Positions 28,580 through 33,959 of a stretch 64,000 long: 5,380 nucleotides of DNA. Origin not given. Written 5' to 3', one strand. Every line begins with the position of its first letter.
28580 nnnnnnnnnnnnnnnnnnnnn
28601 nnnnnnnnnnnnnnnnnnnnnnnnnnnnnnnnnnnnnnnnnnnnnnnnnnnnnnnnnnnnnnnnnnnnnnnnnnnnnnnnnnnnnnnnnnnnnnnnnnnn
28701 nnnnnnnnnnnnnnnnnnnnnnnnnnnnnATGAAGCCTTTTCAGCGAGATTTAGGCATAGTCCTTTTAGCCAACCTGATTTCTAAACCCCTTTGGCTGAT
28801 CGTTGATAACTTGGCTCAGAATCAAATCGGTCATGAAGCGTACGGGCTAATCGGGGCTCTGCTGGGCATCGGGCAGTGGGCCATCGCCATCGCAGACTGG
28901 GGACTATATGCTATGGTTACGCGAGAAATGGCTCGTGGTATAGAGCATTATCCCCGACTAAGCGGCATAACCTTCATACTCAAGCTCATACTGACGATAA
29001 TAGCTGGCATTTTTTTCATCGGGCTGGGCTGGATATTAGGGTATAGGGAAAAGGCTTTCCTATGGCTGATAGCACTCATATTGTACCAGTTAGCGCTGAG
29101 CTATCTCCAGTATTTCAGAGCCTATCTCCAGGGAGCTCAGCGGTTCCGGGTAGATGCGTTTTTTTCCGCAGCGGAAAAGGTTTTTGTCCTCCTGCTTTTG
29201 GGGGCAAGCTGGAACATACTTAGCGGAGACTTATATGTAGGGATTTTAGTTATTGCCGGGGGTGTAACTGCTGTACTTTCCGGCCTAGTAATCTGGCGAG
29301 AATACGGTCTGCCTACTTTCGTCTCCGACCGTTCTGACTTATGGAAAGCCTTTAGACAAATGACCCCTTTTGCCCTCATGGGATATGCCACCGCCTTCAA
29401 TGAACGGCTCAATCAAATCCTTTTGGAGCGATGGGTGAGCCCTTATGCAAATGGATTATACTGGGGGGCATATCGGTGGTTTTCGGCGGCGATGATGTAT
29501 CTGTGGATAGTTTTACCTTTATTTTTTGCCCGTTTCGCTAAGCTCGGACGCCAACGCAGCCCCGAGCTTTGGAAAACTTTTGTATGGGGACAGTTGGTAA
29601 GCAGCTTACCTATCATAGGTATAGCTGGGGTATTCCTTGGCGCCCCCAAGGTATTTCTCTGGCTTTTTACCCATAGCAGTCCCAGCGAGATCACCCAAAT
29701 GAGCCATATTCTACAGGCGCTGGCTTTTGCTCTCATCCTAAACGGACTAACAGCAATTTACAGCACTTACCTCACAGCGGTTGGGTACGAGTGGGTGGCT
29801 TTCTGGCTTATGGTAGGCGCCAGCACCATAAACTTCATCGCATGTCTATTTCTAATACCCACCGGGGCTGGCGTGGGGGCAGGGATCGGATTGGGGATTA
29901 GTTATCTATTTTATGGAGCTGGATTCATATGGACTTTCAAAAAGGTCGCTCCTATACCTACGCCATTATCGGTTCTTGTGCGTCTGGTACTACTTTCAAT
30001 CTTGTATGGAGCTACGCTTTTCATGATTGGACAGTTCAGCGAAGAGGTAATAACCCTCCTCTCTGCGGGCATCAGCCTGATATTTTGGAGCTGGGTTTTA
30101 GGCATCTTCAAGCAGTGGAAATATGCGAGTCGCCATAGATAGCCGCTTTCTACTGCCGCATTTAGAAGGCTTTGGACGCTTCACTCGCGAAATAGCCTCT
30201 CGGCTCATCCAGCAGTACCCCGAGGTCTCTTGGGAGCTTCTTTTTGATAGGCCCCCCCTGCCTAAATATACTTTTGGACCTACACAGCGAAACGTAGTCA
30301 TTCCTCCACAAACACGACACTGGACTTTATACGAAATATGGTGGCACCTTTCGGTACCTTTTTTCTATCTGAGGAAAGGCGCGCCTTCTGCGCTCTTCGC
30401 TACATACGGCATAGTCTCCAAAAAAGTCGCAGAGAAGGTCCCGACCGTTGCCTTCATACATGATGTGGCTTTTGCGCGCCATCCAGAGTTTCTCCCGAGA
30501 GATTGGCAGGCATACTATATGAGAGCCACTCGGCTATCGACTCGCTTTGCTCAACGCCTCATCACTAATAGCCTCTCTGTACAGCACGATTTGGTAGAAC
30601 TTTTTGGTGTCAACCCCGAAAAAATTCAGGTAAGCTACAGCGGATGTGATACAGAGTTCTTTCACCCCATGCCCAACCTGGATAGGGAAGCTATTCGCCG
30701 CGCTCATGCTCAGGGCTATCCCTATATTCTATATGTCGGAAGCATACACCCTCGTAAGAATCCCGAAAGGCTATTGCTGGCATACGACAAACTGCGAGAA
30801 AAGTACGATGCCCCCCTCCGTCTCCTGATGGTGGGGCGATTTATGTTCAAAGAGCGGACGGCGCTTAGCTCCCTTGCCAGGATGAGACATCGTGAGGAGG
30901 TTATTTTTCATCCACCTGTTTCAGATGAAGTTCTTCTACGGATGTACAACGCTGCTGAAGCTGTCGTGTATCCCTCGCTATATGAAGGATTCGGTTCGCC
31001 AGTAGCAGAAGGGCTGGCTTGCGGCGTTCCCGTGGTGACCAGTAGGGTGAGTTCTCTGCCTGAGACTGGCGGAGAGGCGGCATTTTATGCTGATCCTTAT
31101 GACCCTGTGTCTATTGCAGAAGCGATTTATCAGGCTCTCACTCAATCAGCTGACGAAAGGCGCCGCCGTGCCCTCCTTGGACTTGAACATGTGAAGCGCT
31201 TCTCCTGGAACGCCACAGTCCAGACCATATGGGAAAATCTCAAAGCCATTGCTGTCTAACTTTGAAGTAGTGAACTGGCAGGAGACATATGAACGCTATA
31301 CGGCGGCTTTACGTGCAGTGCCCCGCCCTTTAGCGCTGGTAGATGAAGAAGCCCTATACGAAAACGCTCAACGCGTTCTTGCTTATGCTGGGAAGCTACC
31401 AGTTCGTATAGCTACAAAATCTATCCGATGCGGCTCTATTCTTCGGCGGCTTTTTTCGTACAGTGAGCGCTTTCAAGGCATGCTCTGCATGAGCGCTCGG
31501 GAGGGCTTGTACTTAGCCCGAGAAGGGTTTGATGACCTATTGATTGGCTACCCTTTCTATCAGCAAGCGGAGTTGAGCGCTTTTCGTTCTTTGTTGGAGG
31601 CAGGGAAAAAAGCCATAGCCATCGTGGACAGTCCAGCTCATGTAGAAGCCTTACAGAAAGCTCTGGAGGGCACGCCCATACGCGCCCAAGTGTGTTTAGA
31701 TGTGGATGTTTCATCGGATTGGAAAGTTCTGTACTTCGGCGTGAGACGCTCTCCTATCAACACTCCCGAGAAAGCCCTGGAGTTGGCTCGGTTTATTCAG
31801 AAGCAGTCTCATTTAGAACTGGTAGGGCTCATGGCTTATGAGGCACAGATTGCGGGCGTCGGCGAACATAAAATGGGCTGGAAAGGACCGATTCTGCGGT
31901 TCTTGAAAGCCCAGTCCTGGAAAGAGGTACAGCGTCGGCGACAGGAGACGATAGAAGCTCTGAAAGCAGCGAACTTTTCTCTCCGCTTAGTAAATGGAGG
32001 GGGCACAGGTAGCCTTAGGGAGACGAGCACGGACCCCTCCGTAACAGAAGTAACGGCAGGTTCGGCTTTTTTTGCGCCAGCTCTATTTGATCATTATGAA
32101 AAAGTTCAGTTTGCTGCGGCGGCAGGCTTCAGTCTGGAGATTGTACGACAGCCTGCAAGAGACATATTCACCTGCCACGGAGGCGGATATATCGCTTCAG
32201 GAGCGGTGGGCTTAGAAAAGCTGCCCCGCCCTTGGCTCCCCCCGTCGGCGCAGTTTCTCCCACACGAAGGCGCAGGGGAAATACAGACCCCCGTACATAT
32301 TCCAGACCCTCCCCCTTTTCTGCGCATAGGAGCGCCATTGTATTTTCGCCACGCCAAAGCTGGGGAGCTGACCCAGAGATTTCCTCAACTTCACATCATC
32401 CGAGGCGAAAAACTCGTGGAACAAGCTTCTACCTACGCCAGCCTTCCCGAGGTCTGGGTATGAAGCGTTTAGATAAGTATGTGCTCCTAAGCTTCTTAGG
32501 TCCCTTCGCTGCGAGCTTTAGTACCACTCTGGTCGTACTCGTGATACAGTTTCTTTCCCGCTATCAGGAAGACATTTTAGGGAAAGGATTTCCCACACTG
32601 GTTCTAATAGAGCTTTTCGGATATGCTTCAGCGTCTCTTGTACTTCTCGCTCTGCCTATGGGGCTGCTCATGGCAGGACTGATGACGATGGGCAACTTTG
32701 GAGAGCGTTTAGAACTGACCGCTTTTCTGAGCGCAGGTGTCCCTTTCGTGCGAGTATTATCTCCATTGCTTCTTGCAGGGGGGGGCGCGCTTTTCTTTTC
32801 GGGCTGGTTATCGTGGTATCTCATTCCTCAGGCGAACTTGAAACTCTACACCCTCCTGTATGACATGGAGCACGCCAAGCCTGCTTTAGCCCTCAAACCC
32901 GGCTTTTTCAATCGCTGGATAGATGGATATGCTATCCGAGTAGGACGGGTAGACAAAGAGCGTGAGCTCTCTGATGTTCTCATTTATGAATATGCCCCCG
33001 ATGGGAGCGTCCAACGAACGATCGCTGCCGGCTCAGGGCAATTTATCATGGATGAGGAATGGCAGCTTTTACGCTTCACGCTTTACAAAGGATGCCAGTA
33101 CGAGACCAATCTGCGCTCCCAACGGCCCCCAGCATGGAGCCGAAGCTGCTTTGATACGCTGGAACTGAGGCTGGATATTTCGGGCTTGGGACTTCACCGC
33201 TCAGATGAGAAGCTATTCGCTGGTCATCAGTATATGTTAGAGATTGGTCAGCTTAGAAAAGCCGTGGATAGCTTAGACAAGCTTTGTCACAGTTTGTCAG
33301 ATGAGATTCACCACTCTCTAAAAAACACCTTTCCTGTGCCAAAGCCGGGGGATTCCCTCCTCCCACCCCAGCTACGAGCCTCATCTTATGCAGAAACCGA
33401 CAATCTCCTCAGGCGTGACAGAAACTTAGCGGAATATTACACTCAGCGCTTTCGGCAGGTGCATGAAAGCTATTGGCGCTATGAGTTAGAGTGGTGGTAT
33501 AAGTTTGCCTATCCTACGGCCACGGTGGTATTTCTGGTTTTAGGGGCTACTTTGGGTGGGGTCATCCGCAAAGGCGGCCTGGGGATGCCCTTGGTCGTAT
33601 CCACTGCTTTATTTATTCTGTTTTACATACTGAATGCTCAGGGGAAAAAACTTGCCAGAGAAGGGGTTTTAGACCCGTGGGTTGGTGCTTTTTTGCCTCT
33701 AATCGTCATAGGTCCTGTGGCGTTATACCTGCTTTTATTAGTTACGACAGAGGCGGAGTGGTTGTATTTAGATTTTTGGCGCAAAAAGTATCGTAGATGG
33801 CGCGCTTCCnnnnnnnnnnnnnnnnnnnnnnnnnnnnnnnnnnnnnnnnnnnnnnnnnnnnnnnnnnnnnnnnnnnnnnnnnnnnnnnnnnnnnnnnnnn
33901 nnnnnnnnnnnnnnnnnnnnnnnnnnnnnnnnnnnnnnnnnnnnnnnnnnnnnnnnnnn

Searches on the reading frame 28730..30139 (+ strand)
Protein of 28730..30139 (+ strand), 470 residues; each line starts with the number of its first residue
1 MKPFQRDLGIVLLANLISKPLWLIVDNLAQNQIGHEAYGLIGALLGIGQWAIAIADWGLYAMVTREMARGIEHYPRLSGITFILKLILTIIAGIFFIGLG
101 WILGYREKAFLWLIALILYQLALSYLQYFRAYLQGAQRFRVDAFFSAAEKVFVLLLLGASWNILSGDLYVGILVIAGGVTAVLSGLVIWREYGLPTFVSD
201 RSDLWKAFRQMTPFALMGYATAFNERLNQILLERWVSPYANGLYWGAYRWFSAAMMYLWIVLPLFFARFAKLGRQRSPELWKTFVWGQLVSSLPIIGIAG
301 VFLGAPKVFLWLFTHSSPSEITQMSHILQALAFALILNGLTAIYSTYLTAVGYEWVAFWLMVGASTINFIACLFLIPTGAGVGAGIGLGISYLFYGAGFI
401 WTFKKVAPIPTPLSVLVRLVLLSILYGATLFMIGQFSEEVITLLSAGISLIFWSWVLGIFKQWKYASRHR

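Call 30: search_protein_families(library=pfam, proteins=[window:28730-30139:+], max_evalue=0.00001)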
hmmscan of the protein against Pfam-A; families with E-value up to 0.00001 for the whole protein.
window:28730-30139:+ (470 aa): 1 family
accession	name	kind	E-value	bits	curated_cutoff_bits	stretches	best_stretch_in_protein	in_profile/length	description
PF01943.22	Polysacc_synt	-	1.4e-19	71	28.2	1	6-258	3-258/274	Polysaccharide biosynthesis protein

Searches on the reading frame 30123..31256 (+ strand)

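Call 30: search_protein_families(library=pfam, proteins=[window:30123-31256:+], max_evalue=0.00001)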
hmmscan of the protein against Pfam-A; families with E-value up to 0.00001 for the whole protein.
window:30123-31256:+ (378 aa): 5 families
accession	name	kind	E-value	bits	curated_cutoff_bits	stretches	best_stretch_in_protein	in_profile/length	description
PF00534.26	Glycos_transf_1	-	1.7e-28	99.8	26.4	1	189-348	3-163/172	Glycosyl transferases group 1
PF13692.12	Glyco_trans_1_4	-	1.2e-24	87.6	27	1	200-340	2-141/142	Glycosyl transferases group 1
PF13439.12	Glyco_transf_4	-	2.6e-13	50.8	28.5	1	16-178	3-169/170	Glycosyltransferase Family 4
PF20706.3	GT4-conflict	-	1.3e-08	34.7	26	1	180-313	177-317/385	Family 4 Glycosyltransferase in conflict systems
PF13524.12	Glyco_trans_1_2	-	1.1e-06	29.1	25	1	259-369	28-142/144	Glycosyl transferase-like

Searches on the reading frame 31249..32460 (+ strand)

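Call 30: search_protein_families(library=pfam, proteins=[window:31249-32460:+], max_evalue=0.00001)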
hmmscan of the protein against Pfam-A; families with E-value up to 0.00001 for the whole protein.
window:31249-32460:+ (404 aa): 1 family
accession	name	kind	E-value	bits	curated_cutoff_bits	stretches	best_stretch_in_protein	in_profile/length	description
PF01168.26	Ala_racemase_N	-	2.9e-08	34.1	24.1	1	31-274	1-215/220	Alanine racemase, N-terminal domain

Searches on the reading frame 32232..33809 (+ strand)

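Call 30: search_protein_families(library=pfam, proteins=[window:32232-33809:+], max_evalue=0.00001)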
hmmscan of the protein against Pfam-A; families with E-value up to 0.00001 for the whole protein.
window:32232-33809:+ (526 aa): 1 family
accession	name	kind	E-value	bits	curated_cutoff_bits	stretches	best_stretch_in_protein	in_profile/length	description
PF03739.19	LptF_LptG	-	2.9e-68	230.9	27.9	1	82-502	1-352/353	Lipopolysaccharide export system permease LptF/LptG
